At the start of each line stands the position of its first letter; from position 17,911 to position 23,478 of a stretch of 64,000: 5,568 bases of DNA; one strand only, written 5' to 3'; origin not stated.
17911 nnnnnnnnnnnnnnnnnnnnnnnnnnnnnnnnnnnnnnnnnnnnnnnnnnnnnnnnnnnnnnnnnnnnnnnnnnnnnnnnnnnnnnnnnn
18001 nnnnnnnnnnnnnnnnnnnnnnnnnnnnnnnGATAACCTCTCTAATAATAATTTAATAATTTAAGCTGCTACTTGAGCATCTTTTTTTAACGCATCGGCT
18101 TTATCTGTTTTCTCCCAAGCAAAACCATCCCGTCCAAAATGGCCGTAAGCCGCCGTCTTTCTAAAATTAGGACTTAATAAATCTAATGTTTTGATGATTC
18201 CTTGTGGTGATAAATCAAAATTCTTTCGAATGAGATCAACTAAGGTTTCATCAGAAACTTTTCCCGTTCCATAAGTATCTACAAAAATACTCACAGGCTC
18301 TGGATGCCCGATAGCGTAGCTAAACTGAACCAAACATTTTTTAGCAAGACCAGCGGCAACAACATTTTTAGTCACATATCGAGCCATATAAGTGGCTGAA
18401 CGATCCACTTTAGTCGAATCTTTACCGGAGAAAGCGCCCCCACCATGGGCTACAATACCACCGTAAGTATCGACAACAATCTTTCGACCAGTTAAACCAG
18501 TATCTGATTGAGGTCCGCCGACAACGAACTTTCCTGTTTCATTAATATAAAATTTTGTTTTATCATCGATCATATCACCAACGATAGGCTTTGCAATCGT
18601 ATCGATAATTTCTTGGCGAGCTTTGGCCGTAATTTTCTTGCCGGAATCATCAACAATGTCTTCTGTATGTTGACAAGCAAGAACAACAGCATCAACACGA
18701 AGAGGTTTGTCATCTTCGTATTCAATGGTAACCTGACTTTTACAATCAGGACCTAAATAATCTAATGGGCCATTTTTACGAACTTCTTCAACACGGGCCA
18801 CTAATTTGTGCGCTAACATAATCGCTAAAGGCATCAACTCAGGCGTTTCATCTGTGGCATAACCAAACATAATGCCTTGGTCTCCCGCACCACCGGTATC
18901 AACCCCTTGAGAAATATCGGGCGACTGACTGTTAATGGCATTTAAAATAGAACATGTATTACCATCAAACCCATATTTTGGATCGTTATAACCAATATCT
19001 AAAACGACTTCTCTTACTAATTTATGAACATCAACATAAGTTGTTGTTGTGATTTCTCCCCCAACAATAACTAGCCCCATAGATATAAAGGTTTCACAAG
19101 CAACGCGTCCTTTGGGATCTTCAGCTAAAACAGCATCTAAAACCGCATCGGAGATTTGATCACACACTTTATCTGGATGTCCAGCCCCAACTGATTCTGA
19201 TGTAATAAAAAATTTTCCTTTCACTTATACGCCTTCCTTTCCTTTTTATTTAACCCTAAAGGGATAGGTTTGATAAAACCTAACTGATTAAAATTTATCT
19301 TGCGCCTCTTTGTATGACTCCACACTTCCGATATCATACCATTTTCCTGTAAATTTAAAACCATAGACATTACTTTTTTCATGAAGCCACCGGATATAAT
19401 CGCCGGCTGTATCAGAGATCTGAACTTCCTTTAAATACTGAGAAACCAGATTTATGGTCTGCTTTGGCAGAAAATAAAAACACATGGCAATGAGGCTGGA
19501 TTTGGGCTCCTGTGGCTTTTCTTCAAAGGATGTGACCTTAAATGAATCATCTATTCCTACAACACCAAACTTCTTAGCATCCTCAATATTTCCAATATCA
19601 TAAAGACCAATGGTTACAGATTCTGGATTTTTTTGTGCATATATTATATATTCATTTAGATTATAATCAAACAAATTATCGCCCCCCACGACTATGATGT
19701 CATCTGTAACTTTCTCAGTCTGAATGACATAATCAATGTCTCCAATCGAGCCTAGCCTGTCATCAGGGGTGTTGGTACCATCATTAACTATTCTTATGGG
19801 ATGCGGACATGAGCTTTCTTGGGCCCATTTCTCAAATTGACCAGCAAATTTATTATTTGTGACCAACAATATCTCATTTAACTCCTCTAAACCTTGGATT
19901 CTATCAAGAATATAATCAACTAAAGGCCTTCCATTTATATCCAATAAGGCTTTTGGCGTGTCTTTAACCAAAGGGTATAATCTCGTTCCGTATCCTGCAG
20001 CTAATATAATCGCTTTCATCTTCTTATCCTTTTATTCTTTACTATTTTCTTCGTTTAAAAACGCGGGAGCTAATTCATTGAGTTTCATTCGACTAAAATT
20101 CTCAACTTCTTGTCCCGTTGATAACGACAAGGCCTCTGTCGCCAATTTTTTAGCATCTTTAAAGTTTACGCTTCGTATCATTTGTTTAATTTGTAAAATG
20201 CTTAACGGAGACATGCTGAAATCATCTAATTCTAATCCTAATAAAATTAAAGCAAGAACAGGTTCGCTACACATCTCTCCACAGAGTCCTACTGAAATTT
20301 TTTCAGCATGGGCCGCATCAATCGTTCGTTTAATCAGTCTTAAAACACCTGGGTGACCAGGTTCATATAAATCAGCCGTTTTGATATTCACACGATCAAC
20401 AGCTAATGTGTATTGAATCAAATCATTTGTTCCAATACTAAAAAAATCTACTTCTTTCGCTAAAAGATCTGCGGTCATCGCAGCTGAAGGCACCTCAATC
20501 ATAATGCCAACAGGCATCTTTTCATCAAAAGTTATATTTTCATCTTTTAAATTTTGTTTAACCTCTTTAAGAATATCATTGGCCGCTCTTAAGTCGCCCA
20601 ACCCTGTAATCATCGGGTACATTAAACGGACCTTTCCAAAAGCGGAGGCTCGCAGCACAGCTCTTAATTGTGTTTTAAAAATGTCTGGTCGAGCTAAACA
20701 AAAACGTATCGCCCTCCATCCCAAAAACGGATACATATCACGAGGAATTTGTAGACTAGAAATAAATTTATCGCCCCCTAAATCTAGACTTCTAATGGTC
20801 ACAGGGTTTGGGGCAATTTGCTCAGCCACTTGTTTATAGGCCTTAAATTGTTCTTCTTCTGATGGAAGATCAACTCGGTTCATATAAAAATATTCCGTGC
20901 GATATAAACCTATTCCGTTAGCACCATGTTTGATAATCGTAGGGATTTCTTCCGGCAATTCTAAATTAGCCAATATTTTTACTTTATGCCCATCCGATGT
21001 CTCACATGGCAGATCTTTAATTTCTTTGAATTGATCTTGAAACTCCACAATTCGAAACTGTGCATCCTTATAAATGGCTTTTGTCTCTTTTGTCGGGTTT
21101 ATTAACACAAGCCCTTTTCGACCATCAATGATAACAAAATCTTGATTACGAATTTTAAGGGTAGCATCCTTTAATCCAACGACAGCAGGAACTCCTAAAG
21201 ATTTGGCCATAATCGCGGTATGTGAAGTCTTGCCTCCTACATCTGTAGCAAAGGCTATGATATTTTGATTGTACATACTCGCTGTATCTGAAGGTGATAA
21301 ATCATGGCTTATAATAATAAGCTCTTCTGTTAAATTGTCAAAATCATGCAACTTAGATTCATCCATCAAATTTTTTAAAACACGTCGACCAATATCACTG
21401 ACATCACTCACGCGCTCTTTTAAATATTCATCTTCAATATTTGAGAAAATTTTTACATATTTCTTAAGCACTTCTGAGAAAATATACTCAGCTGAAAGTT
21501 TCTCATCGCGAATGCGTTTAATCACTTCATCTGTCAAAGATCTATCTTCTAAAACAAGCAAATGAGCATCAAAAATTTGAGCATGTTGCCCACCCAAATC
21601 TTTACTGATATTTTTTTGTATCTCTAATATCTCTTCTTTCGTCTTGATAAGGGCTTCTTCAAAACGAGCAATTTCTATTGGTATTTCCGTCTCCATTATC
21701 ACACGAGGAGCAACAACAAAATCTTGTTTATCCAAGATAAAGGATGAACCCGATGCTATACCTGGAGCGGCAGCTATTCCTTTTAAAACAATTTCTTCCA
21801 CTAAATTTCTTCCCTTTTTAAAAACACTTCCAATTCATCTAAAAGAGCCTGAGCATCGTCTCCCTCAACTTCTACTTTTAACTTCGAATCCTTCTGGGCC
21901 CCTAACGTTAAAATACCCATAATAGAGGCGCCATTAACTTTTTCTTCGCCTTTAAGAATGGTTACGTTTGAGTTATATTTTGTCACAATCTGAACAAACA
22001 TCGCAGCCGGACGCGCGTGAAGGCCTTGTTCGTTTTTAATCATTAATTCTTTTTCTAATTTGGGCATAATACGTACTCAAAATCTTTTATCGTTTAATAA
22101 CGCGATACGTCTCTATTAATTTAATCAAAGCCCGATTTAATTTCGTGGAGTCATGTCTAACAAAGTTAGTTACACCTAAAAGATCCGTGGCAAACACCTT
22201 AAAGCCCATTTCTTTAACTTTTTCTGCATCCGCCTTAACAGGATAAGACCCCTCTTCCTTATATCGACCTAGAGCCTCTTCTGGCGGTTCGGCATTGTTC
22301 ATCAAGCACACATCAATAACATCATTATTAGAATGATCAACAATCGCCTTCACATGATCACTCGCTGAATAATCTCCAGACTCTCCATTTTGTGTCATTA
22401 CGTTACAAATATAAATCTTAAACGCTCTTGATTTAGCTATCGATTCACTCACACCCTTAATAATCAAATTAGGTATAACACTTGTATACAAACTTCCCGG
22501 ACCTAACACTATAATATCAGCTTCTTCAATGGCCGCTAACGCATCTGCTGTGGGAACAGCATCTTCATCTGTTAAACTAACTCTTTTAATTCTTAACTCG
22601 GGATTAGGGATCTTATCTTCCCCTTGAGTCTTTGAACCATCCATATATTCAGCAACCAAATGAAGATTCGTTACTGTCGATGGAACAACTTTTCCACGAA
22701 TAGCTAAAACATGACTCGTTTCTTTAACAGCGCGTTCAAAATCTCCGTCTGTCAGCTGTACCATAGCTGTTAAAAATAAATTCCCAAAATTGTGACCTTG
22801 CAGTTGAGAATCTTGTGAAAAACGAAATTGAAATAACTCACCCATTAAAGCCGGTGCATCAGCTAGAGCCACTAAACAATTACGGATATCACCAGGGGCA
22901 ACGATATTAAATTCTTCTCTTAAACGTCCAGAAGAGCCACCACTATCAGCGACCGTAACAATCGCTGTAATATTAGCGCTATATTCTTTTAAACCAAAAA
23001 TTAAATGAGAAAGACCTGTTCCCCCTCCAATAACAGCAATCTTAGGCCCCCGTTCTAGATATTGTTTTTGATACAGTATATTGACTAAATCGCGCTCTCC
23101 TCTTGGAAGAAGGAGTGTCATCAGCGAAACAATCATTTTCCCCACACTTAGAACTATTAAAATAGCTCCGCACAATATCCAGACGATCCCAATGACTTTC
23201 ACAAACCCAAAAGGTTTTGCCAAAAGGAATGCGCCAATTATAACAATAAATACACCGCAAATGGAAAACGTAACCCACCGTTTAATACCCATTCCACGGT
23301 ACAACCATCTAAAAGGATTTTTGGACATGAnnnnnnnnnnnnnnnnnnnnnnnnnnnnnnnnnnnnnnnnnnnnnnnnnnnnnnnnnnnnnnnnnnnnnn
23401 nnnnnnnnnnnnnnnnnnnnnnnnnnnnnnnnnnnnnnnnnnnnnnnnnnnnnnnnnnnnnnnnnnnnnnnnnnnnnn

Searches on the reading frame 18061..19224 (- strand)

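Call 93: search_protein_families(library=pfam, proteins=[window:18061-19224:-], max_evalue=0.00001)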
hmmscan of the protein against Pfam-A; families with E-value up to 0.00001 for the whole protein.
window:18061-19224:- (387 aa): 3 families
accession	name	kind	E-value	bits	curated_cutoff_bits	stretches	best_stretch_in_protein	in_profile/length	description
PF02773.21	S-AdoMet_synt_C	-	3.1e-66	222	25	1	235-372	1-138/138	S-adenosylmethionine synthetase, C-terminal domain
PF02772.21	S-AdoMet_synt_M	-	7.4e-43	145.9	29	1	112-233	3-120/120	S-adenosylmethionine synthetase, central domain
PF00438.25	S-AdoMet_synt_N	-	4.4e-42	143.1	33.1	1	5-102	2-99/99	S-adenosylmethionine synthetase, N-terminal domain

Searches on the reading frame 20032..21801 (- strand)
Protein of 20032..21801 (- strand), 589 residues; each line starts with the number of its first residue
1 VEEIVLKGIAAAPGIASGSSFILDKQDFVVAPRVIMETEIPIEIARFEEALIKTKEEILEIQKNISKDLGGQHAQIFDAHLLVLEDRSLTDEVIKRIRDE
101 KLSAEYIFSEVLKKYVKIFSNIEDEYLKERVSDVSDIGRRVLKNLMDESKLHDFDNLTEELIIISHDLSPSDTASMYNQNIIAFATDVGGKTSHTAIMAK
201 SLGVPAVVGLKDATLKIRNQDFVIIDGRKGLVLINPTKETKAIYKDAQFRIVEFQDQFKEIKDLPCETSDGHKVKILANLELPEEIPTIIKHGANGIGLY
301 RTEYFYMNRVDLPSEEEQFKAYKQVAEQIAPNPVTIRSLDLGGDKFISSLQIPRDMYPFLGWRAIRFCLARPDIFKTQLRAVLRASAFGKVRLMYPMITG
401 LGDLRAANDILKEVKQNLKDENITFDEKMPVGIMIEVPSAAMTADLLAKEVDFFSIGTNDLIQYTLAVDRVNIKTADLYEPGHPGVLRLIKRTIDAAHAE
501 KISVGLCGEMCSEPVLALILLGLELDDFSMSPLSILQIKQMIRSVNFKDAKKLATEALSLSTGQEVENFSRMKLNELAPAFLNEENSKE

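Call 93: search_protein_families(library=pfam, proteins=[window:20032-21801:-], max_evalue=0.00001)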
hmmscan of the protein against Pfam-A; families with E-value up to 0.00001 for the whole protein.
window:20032-21801:- (589 aa): 3 families
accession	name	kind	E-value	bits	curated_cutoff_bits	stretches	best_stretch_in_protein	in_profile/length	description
PF02896.24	PEP-utilizers_C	-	1.8e-111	372.4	22.8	1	257-546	3-292/293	PEP-utilising enzyme, PEP-binding domain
PF05524.18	PEP-utilisers_N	-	7.3e-31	107.3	24.4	1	7-130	1-121/121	PEP-utilising enzyme, N-terminal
PF00391.29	PEP-utilizers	-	1.7e-22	79.2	23.1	1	159-230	3-72/72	PEP-utilising enzyme, mobile domain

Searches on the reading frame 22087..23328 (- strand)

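Call 92: search_protein_families(library=pfam, proteins=[window:22087-23328:-], max_evalue=0.00001)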
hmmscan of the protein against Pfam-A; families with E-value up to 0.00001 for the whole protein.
window:22087-23328:- (413 aa): 1 family
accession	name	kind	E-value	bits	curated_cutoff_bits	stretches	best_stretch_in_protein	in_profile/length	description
PF01933.23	CofD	-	4.7e-112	374.3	30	1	97-384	1-290/290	2-phospho-L-lactate transferase CofD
